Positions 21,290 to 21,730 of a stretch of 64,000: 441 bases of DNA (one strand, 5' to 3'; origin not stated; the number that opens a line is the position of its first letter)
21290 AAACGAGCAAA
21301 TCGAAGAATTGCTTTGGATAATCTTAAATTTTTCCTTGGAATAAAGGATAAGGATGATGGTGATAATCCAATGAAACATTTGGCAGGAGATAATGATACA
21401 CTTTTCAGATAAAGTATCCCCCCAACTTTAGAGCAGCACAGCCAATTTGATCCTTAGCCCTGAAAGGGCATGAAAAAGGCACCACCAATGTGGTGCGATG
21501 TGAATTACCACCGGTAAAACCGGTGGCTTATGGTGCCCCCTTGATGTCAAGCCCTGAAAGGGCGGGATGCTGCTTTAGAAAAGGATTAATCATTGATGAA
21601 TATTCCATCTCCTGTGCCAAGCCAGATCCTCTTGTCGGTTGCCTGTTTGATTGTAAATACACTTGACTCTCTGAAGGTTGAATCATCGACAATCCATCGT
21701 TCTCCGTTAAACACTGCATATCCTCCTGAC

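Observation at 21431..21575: Two copies of a conserved four-hairpin ~135-nt element (second copy 26331-26462): candidate novel structured RNA or structured mobile repeat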

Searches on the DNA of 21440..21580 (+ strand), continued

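Call 73: search_with_rna_model(model_id=R1, sources=[L110, L111, L112, L113, L114, L115, L116, L117, L118, L119], max_evalue=1, filters=off, show_alignments=10)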
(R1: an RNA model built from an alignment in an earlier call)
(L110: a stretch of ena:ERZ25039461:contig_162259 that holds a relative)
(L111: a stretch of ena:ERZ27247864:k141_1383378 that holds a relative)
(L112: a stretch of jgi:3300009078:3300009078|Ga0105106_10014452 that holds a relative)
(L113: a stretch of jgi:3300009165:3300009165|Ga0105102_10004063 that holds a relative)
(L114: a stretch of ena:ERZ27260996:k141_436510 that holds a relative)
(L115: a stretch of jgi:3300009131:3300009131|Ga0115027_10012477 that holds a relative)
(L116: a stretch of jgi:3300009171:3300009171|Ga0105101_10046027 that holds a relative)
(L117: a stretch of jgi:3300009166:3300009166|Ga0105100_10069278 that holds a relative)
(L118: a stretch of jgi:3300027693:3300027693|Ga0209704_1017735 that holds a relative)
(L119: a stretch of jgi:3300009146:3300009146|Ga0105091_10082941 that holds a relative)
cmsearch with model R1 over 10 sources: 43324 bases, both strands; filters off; matches with E-value up to 1: 10.
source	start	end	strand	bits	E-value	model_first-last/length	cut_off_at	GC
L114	84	158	+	90.6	2.1e-20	1-75/75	no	0.59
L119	348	422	+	88.8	5.9e-20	1-75/75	no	0.57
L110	8935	9009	+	85.5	3.8e-19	1-75/75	no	0.57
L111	503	577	+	84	9.1e-19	1-75/75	no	0.55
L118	357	431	+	83.9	9.7e-19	1-75/75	no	0.56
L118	252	337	+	14.5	0.13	1-75/75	no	0.44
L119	243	328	+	14.5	0.13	1-75/75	no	0.44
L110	10541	10622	+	12.6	0.39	1-75/75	no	0.38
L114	36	58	+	12.2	0.49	47-69/75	no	0.57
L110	8887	8909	+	11.3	0.81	47-69/75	no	0.61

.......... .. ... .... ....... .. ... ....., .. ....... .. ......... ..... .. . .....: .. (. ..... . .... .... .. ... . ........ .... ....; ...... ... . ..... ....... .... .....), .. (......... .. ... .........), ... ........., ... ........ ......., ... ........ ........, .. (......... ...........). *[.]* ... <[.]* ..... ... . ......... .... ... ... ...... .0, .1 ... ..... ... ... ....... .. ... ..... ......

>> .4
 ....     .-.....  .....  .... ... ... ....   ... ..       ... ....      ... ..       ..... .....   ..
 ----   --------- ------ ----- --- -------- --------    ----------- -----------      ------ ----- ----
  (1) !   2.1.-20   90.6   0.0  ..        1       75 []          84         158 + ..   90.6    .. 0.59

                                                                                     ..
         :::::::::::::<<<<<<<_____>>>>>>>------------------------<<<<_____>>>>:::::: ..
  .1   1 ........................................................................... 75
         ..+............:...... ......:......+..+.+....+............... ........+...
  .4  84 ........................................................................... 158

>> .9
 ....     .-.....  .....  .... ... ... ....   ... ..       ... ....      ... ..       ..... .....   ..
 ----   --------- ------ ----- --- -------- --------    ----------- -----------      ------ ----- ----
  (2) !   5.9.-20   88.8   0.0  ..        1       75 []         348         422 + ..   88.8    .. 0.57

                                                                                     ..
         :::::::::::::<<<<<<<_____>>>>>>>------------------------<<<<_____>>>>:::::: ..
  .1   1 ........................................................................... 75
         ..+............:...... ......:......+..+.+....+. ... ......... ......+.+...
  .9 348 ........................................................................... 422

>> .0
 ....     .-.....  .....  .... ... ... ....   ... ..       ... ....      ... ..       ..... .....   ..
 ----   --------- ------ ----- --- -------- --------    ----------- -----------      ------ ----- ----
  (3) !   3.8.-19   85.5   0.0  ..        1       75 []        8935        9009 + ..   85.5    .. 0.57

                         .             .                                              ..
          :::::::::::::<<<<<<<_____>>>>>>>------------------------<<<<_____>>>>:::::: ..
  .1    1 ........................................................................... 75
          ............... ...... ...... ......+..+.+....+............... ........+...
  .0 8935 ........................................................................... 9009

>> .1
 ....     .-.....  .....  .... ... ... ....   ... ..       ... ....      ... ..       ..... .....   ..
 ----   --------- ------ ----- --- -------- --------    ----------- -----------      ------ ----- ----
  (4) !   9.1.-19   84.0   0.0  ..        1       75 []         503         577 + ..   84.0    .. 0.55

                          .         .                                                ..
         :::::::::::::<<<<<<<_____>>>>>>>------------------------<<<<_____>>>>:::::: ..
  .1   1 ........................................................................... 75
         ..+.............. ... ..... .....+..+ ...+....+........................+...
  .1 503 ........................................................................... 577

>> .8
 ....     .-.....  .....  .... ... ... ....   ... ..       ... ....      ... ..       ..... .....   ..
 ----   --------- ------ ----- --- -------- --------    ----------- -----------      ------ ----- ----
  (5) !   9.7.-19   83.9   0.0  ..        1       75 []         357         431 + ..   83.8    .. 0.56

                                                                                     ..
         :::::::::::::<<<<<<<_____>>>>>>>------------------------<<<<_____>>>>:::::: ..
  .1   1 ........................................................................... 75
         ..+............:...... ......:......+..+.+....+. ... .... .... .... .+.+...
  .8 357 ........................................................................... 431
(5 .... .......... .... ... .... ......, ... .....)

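Call 86: search_with_rna_model(model_id=R1, sources=[window, L001, L015, L018, L095, L110, L111, L114, L118, L119, L120, L121, L122, L124], max_evalue=0.05, make_alignment=true)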
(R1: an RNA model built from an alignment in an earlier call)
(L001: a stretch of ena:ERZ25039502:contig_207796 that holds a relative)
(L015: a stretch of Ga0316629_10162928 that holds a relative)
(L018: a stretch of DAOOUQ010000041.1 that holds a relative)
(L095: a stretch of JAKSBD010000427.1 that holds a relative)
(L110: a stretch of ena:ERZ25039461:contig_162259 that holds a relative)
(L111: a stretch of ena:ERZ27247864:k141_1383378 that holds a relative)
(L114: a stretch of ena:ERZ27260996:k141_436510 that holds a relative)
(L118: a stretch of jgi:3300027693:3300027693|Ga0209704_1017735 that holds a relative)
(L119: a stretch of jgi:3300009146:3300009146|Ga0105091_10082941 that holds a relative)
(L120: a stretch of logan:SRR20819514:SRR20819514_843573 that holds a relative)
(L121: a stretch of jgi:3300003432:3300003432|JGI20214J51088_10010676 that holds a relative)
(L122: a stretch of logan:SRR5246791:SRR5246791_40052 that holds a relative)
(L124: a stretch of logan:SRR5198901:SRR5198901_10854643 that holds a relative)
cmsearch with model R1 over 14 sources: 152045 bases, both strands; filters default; matches with E-value up to 0.05: 13.
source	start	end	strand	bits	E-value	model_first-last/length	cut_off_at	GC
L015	696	770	-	91.8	3.7e-20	1-75/75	no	0.55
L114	84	158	+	90.6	7.4e-20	1-75/75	no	0.59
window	26381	26455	+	89.5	1.4e-19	1-75/75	no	0.59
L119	348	422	+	88.8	2.1e-19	1-75/75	no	0.57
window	21495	21569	+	88.3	2.8e-19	1-75/75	no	0.56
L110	8935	9009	+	85.5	1.4e-18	1-75/75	no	0.57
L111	503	577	+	84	3.2e-18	1-75/75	no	0.55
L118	357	431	+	83.9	3.4e-18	1-75/75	no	0.56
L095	7122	7196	+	78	9.4e-17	1-75/75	no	0.51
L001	14831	14904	+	74.1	8.6e-16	1-75/75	no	0.5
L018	378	447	-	25.2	0.001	1-75/75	no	0.44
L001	10992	11047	+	23.7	0.0024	1-75/75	no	0.39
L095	6965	7037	-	21.6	0.0083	1-75/75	no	0.47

Alignment A5: 13 matches aligned to the model, 75 columns, each read 5' to 3' on its own strand. Consensus structure (alignment columns), stored with it:
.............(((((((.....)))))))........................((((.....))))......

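Call 90: search_with_rna_model(model_id=R1, source=window, max_evalue=5, filters=off)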
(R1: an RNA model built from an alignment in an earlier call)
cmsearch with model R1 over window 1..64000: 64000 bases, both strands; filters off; matches with E-value up to 5: 9.
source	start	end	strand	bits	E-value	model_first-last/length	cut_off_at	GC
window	26381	26455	+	89.5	5.8e-20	1-75/75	no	0.59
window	21495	21569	+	88.3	1.2e-19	1-75/75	no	0.56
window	21446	21469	+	16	0.083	46-69/75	no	0.5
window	26307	26361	+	12.8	0.5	1-75/75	no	0.42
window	21508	21526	-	11.6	1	14-32/75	no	0.63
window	16073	16093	-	10.5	1.8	1-75/75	no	0.29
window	16716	16778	-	10.1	2.3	1-75/75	no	0.48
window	53982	54035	-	9.9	2.7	1-75/75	no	0.39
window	21233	21251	+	8.9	4.6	1-75/75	no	0.42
